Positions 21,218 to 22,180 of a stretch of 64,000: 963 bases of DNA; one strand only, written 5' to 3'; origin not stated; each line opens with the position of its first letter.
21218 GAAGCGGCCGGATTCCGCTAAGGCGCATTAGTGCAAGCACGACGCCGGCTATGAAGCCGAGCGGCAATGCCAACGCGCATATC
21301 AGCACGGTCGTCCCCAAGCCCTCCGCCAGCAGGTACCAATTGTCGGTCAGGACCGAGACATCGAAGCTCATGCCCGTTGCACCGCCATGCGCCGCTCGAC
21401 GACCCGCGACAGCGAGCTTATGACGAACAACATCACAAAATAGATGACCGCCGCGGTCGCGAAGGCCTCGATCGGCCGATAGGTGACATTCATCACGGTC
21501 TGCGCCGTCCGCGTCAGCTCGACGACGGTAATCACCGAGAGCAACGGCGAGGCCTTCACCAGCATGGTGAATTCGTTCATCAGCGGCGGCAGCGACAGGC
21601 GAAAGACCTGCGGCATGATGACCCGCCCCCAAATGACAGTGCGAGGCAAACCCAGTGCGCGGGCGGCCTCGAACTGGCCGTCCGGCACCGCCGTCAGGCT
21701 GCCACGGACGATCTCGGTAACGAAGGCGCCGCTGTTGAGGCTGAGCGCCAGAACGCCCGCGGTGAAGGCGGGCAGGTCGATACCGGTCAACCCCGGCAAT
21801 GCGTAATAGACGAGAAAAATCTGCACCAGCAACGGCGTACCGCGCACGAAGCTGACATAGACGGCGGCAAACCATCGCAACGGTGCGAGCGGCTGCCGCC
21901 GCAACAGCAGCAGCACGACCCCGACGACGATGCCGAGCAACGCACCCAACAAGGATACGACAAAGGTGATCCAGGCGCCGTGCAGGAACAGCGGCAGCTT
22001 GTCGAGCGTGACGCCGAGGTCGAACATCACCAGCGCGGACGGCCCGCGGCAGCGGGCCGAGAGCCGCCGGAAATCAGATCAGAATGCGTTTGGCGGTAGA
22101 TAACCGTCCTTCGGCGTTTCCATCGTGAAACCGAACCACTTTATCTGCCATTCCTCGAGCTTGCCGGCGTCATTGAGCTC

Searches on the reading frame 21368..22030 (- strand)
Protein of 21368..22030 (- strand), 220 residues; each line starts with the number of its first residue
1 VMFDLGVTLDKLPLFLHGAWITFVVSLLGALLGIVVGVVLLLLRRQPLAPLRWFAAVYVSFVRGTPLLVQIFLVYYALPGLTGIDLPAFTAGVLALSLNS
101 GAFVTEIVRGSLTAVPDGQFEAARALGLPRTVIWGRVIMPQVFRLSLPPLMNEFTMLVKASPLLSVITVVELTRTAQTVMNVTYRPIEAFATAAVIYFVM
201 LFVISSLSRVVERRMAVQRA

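Call 51: search_protein_families(library=pfam, proteins=[window:21368-22030:-], max_evalue=0.00001)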
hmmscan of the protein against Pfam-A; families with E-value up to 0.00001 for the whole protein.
window:21368-22030:- (220 aa): 1 family
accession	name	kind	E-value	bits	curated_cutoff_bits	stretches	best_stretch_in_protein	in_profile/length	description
PF00528.27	BPD_transp_1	-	5.8e-19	69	26.4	1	31-216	3-183/184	Binding-protein-dependent transport system inner membrane component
